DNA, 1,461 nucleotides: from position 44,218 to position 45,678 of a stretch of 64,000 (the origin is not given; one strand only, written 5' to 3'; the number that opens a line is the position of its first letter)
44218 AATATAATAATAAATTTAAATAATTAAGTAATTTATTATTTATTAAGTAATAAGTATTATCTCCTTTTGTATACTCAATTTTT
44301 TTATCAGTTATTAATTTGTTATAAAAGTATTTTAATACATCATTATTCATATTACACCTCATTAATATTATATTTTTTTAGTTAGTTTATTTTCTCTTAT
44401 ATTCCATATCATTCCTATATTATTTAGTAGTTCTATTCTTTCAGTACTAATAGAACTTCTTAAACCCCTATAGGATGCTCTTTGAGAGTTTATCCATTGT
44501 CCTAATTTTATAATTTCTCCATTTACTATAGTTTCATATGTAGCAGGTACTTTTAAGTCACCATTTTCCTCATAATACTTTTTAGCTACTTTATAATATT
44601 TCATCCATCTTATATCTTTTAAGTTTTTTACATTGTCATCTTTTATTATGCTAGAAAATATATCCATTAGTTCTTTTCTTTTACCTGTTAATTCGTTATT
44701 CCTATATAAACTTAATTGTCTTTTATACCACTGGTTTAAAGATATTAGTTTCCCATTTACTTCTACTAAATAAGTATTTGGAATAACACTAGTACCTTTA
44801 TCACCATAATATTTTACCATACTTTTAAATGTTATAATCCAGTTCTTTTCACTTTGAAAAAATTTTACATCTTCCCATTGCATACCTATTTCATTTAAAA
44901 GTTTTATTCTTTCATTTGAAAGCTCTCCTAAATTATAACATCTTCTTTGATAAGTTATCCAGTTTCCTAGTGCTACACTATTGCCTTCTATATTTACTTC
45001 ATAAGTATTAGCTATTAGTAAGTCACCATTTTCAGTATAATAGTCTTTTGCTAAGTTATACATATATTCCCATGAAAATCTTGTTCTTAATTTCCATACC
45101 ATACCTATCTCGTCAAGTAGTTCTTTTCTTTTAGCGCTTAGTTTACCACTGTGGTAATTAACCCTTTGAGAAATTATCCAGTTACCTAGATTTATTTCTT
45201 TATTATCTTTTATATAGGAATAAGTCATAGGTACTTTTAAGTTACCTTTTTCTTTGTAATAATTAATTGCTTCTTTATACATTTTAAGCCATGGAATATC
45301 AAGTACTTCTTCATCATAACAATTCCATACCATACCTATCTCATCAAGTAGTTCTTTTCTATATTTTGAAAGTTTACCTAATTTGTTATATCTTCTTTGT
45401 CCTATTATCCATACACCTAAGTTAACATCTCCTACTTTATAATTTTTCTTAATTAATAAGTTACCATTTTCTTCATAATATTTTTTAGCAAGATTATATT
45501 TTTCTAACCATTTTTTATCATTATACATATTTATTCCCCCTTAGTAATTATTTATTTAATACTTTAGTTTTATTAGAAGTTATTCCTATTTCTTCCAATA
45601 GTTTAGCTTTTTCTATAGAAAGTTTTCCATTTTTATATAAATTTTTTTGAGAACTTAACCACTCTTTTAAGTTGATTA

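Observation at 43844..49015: Operon of three proteins built solely from ~20 tandem helicase-associated (HA) domain repeats, without any helicase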

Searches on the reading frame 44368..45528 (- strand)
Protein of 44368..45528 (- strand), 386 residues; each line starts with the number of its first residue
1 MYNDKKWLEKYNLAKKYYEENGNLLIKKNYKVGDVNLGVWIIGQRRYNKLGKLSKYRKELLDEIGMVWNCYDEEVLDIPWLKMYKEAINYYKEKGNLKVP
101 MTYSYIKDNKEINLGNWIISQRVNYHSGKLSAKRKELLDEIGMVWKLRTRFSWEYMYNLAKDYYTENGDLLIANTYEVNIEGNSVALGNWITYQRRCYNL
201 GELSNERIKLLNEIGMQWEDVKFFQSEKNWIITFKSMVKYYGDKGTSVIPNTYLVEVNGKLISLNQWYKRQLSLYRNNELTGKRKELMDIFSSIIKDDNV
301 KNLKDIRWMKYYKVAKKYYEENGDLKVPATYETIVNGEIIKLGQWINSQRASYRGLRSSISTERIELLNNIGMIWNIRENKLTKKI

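Call 3: search_protein_families(library=pfam, proteins=[window:44368-45528:-], max_evalue=0.01)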
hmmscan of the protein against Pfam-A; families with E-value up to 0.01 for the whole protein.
window:44368-45528:- (386 aa): 1 family
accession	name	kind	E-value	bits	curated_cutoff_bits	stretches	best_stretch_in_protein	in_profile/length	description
PF03457.19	HA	-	1.2e-73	243.7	28.4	5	151-216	3-64/64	Helicase associated domain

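Call 4: search_protein_families(library=ncbifam, proteins=[window:44368-45528:-], max_evalue=0.01)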
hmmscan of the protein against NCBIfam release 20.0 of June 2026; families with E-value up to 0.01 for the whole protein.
window:44368-45528:- (386 aa): 0 families

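Call 28: search_protein_families(library=phrogs, proteins=[window:44368-45528:-], max_evalue=0.01)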
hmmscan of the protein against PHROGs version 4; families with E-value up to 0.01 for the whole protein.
window:44368-45528:- (386 aa): 0 families

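Call 29: search_protein_families(library=padloc, proteins=[window:44368-45528:-], max_evalue=0.01)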
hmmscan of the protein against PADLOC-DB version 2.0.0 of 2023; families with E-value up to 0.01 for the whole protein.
window:44368-45528:- (386 aa): 0 families

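Call 45: predict_structure(alignment_id=A1)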
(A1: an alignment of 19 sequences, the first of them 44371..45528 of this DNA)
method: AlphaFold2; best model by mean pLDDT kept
length: 386 residues; sequences in the alignment: 19
mean_pLDDT: 82.0   pTM: 0.33
mean pLDDT of the five models: 82.0, 81.8, 81.6, 81.5, 81.2
residues with pLDDT >= 90: 106; 70-90: 226; 50-70: 38; < 50: 16
segments of 3 or more residues with pLDDT < 50: 71-76, 380-386
pLDDT, mean of each block of 10 residues (from residue 1): 78 93 82 91 88 90 83 54 89 85 84 91 89 89 74 92 91 81 82 88 93 84 64 84 74 85 91 86 79 63 68 88 85 78 91 80 86 73 34
secondary structure, 60 per line:
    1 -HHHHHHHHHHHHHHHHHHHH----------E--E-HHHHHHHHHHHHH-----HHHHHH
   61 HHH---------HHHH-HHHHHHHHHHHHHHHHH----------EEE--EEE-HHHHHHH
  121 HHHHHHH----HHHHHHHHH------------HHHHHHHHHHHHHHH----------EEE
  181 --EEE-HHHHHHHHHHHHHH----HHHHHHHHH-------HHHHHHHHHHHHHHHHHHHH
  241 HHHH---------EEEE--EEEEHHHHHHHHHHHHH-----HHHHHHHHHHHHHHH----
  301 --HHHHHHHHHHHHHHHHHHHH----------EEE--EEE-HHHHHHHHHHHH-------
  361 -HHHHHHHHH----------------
elements in order: H2-21 H37-49 H55-63 H73-76 H78-94 E105-107 E110-112 H114-127 H132-140 H153-167 E178-180 E183-185 H187-200 H205-213 H221-244 E254-257 E260-263 H264-276 H282-296 H303-322 E333-335 E338-340 H342-353 H362-370

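Call 47: fold_search(model_id=the predicted structure, library=pdb)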
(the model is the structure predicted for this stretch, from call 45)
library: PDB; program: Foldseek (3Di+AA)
matches with E <= 10: 115; with E <= 0.001: 0
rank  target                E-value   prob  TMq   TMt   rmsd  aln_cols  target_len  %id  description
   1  6n3q_A                3.7e-01  0.04  0.10  0.10  34.8       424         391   11  Cryo-EM structure of the yeast Sec complex (released 2018-12-19)
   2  8jti_U                9.5e-01  0.10  0.17  0.10  16.2       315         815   13  Cryo-EM structure of human 26S RP (Eb state) bound to K11/K48-branched ubiquitin (Ub) chain composed of four Ub. (released 2024-12-25)
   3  9pgg_Bf               1.1e+00  0.03  0.10  0.07  30.2       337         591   12  Cryo-EM structure of bacteriophage P22 gp1-gp5-gp4 complex at 2.76 angstrom (released 2026-02-04)
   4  9w54_A                1.2e+00  0.10  0.09  0.10  15.5       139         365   14  Structure of L-glutamate oxidase in complex with L-glutamate (released 2026-01-07)
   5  9pgg_Bn               1.2e+00  0.03  0.10  0.07  32.1       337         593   11  Cryo-EM structure of bacteriophage P22 gp1-gp5-gp4 complex at 2.76 angstrom (released 2026-02-04)
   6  9gyt_i                1.2e+00  0.05  0.13  0.09  30.6       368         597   12  High resolution structure of B. oleracea mitoribosome (released 2025-10-15)
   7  8hmf_A                1.4e+00  0.04  0.13  0.10  17.9       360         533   10  head module state 2 of Tetrahymena IFT-A (released 2023-06-14)
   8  9w58_A                1.6e+00  0.09  0.09  0.10  15.0       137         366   10  Structure of L-glutamate oxidase E617K mutant (released 2026-01-07)
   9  1gul_A                1.6e+00  0.06  0.10  0.15  12.9       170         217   14  HUMAN GLUTATHIONE TRANSFERASE A4-4 COMPLEX WITH IODOBENZYL GLUTATHIONE (released 1999-01-27)
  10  6v8i_AH               1.9e+00  0.07  0.08  0.05  21.0       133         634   11  Composite atomic model of the Staphylococcus aureus phage 80alpha baseplate (released 2020-03-04)
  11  1guk_B                1.9e+00  0.06  0.10  0.14  11.8       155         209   16  CRYSTAL STRUCTURE OF MURINE ALPHA-CLASS GSTA4-4 (released 1998-04-08)
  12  6msg_U                2.0e+00  0.05  0.14  0.08  18.9       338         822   11  Cryo-EM structures and dynamics of substrate-engaged human 26S proteasome (released 2018-11-21)
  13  9e2m_B                2.2e+00  0.01  0.09  0.07  31.5       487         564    8  Variediene synthase with one cyclase (conformation 3) (released 2025-05-21)
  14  6w4x_D                2.6e+00  0.01  0.08  0.09  26.9       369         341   10  Holocomplex of E. coli class Ia ribonucleotide reductase with GDP and TTP (released 2020-04-08)
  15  3zfb_B                2.7e+00  0.03  0.07  0.12  18.5       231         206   12  Crystal structure of the I75A mutant of human class alpha glutathione transferase in the apo form (released 2012-12-19)
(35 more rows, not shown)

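Call 48: search_dna_similar(query=window:44371-45528:-, collection=phages, mode=protein, max_evalue=0.00001, max_rows=25)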
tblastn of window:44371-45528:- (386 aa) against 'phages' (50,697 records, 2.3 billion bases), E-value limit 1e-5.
Records with a match: 1; places in all: 4; records where one place covers at least 80% of the query: 0.
Best place of each record, by identity: <60% 1.
By first word of the organism name: Bacteriophage 1.
By host as written in the record: - 1.
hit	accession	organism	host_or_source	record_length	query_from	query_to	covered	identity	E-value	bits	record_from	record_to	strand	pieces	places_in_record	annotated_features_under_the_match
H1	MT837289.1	Bacteriophage sp.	human fecal samples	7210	79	374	77%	25.6%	2e-10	69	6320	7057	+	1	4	record has no annotation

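Call 49: search_dna_similar(query=window:44371-45528:-, collection=plasmids, mode=protein, max_evalue=0.00001, max_rows=25)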
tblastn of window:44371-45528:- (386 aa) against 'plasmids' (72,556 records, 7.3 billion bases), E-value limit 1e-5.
Records with a match: 410; places in all: 796; records where one place covers at least 80% of the query: 168.
Best place of each record, by identity: <60% 410.
By first word of the organism name: Streptomyces 230; Pseudomonas 109; Mycobacterium 15; Rhodococcus 10; Kitasatospora 9; Prescottella 9; Cupriavidus 3; Mycolicibacterium 3; Serratia 3; Ruminococcus 2; and 17 more.
By predicted mobility (MOB-suite, as given by PLSDB): non-mobilizable 267; mobilizable 117; conjugative 26.
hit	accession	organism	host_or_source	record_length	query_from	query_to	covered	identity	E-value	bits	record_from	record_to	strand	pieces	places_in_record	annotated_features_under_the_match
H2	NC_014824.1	Ruminococcus albus 7 = DSM 20455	-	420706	11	380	96%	31.7%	2e-37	151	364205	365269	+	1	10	Helicase associated domain protein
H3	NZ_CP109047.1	Streptomyces sp. NBC_00637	-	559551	7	379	97%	29.8%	2e-39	157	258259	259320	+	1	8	Helicase associated domain protein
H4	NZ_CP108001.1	Streptomyces sp. NBC_00342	-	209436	17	375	93%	30.6%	5e-25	207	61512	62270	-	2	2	helicase associated domain-containing protein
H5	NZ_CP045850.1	Streptomyces clavuligerus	pure culture single spore ...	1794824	7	379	97%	29.4%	1e-37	151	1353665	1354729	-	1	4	none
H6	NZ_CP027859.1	Streptomyces clavuligerus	Cell culture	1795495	7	379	97%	29.4%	1e-37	151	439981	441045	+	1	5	none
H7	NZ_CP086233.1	Streptomyces clavuligerus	whole organism,soil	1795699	7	379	97%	29.4%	1e-37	151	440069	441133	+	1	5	none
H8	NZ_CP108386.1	Streptomyces sp. NBC_01324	-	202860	17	376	93%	30.0%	9e-26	187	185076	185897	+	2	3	Helicase associated domain protein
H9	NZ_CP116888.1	Aneurinibacillus sp. Ricciae_BoGa-3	whole organism,Plant material,Lab grown ...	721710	6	375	96%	29.1%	2e-28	124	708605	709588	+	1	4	Helicase associated domain protein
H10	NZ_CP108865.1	Streptomyces virginiae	-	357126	7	378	96%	27.5%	2e-16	154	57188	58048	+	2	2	Helicase associated domain protein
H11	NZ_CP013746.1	Arthrobacter alpinus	Permafrost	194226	2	373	96%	27.4%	3e-18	178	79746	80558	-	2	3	helicase associated domain-containing protein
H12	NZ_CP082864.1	Cupriavidus pauculus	-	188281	7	381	97%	27.0%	2e-10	133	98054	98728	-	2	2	DEAD/DEAH box helicase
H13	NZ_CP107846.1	Streptomyces sp. NBC_00513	-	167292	7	378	96%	26.8%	3e-12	144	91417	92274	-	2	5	DEAD/DEAH box helicase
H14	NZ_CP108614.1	Streptomyces sp. NBC_01166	-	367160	1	373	97%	26.3%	7e-13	136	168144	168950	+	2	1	Helicase associated domain protein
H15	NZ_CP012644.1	Rufibacter tibetensis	soil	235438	17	380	94%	26.8%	6e-17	90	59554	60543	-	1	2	helicase associated domain-containing protein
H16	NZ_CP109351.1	Streptomyces sp. NBC_01568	-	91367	3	377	97%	25.8%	8e-27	119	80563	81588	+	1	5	Helicase associated domain protein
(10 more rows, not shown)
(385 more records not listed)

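Call 50: get_annotated_region(hit=H2, flank=7000)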
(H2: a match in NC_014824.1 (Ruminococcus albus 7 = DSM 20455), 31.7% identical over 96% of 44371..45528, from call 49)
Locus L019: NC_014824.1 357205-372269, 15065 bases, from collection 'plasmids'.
description: Ruminococcus albus 7 = DSM 20455 plasmid pRUMAL01, complete sequence
organism: Ruminococcus albus 7 = DSM 20455 (NCBI taxid 697329)
taxonomy: Bacteria; Bacillota; Clostridia; Eubacteriales; Oscillospiraceae; Ruminococcus; Ruminococcus albus; Ruminococcus albus 7 = DSM 20455
host: -; source: -; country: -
typing (MOB-suite, as given by PLSDB): mobilizable; relaxase MOBP
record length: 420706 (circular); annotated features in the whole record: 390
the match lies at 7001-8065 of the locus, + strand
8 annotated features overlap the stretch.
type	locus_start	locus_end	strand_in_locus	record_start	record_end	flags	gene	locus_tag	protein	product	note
CDS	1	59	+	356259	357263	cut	-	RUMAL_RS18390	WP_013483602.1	acyltransferase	-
CDS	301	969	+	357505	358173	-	-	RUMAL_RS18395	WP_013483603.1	UDP-N-acetylglucosamine pyrophosphorylase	-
CDS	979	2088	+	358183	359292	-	-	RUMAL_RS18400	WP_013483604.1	nucleotidyltransferase family protein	-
CDS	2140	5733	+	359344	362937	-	-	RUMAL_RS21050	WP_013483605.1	Helicase associated domain protein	-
CDS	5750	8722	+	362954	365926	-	-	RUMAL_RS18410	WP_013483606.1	Helicase associated domain protein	-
CDS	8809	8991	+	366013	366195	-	-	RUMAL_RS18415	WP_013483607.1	hypothetical protein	-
CDS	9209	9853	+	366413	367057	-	-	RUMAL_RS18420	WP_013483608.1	type II toxin-antitoxin system RelB/DinJ family antitoxin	GO:0006355 - regulation of DNA-templated transcription [Evidence IEA]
CDS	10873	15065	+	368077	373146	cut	-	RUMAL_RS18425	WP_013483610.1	InlB B-repeat-containing protein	-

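Call 51: search_protein_families(library=pfam, proteins=[L019:2140-5733:+, L019:5750-8722:+], max_evalue=0.001)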
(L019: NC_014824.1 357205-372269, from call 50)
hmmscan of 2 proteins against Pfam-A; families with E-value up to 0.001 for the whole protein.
L019:2140-5733:+ (1197 aa): 4 families
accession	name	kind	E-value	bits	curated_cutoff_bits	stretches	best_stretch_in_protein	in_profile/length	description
PF03457.19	HA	-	1e-158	516.2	28.4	11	558-623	2-64/64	Helicase associated domain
PF00271.37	Helicase_C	-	1.3e-09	38.7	23.5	1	231-338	10-107/110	Helicase conserved C-terminal domain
PF04851.21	ResIII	-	1.8e-09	38.1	22.5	1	5-142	4-163/164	Type III restriction enzyme, res subunit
PF00270.35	DEAD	-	5.7e-07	29.9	26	1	16-144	7-163/167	DEAD/DEAH box helicase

L019:5750-8722:+ (990 aa): 4 families
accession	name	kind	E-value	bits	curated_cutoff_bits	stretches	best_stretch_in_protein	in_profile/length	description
PF03457.19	HA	-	6e-128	417.7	28.4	8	558-625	3-64/64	Helicase associated domain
PF04851.21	ResIII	-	1.1e-09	38.8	22.5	1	3-142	2-163/164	Type III restriction enzyme, res subunit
PF00271.37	Helicase_C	-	1.4e-09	38.6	23.5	1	230-339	9-107/110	Helicase conserved C-terminal domain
PF00270.35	DEAD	-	2.3e-07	31.2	26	1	19-144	10-163/167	DEAD/DEAH box helicase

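Call 79: fold_search(model_id=the predicted structure, library=viral)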
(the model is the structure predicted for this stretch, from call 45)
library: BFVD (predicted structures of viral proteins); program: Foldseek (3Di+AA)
matches with E <= 10: 274; with E <= 0.001: 12
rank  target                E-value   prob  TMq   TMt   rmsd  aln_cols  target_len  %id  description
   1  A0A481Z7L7            2.5e-14  1.00  0.26  0.13  29.9       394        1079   25  Helicase [Pithovirus LCPAC304]
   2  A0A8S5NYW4            6.4e-14  1.00  0.30  0.28  26.5       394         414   26  Helicase associated domain [Siphoviridae sp. ctNU74]
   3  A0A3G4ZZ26            2.6e-10  1.00  0.32  0.25  14.2       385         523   18  Superfamily II helicase (Fragment) [Faunusvirus sp.]
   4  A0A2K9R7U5            8.4e-09  1.00  0.26  0.30  18.2       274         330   20  (no name in the UniProt tables at hand)
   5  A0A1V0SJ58            1.1e-07  1.00  0.21  0.10  28.7       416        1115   18  Superfamily II helicase [Klosneuvirus KNV1]
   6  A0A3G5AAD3            2.4e-07  1.00  0.27  0.27  15.8       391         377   19  Helicase-associated domain-containing protein [Hyperionvirus sp.]
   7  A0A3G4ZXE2            7.6e-07  1.00  0.26  0.34  12.7       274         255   19  Superfamily II helicase [Faunusvirus sp.]
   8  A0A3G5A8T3            1.2e-06  1.00  0.32  0.15   6.8       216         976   23  Superfamily II helicase [Hyperionvirus sp.]
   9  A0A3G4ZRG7            1.0e-05  1.00  0.19  0.10  19.6       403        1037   19  DEAD/SNF2-like helicase [Terrestrivirus sp.]
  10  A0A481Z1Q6            1.4e-05  1.00  0.26  0.14  12.8       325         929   24  Helicase [Pithovirus LCPAC001]
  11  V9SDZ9                5.5e-05  1.00  0.22  0.15  20.3       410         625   12  Bacteriophage T5 Orf172 DNA-binding domain-containing protein [Tunisvirus fontaine2]
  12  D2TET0                5.9e-04  0.77  0.13  0.07  31.7       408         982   11  (no name in the UniProt tables at hand)
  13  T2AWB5                9.0e-02  0.96  0.21  0.33   9.7       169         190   21  (no name in the UniProt tables at hand)
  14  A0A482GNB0            1.0e-01  0.08  0.12  0.11  29.2       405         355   12  Uncharacterized protein [Escherichia phage vB_EcoM_Goslar]
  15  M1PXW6                2.3e-01  0.11  0.15  0.07  25.0       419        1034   13  Transglycosylase SLT domain-containing protein [Synechococcus phage S-CBP4]
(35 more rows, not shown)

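Call 84: get_annotated_region(hit=H1, flank=7000)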
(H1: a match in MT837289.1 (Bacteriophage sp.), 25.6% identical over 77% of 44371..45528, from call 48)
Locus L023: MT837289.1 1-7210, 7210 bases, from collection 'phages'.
description: UNVERIFIED: Bacteriophage sp. clone scaffold_4384 genomic sequence.
organism: Bacteriophage sp. (NCBI taxid 38018)
taxonomy: Viruses
host: -; source: human fecal samples; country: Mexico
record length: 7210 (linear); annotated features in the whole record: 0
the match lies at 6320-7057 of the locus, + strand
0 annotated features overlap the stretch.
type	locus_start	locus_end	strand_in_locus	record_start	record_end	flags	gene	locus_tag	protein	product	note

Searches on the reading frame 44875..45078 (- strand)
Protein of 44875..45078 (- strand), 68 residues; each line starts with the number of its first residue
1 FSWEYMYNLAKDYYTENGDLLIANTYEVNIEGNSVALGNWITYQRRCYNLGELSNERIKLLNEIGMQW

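Call 77: search_solved_structures(query=A4, max_evalue=10, show_alignments=3)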
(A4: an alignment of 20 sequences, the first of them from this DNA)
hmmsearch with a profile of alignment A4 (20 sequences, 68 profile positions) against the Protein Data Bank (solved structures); distinct sequences matched with E-value up to 10: 5.
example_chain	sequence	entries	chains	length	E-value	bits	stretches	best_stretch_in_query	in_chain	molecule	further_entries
2kta_A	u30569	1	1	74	4.1e-08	36.6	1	5-68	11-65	Putative helicase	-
6wpu_A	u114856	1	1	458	0.3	14.6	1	6-43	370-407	Flavin-containing monooxygenase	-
5ub9_A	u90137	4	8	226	0.52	13.9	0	47-67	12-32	ATP phosphoribosyltransferase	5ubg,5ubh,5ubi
9e61_A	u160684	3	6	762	0.56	13.7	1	36-56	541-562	Dolichyl-phosphate-mannose--protein mannosyltransferase 4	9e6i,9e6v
4yb5_A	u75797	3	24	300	1.1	12.9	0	47-67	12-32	ATP phosphoribosyltransferase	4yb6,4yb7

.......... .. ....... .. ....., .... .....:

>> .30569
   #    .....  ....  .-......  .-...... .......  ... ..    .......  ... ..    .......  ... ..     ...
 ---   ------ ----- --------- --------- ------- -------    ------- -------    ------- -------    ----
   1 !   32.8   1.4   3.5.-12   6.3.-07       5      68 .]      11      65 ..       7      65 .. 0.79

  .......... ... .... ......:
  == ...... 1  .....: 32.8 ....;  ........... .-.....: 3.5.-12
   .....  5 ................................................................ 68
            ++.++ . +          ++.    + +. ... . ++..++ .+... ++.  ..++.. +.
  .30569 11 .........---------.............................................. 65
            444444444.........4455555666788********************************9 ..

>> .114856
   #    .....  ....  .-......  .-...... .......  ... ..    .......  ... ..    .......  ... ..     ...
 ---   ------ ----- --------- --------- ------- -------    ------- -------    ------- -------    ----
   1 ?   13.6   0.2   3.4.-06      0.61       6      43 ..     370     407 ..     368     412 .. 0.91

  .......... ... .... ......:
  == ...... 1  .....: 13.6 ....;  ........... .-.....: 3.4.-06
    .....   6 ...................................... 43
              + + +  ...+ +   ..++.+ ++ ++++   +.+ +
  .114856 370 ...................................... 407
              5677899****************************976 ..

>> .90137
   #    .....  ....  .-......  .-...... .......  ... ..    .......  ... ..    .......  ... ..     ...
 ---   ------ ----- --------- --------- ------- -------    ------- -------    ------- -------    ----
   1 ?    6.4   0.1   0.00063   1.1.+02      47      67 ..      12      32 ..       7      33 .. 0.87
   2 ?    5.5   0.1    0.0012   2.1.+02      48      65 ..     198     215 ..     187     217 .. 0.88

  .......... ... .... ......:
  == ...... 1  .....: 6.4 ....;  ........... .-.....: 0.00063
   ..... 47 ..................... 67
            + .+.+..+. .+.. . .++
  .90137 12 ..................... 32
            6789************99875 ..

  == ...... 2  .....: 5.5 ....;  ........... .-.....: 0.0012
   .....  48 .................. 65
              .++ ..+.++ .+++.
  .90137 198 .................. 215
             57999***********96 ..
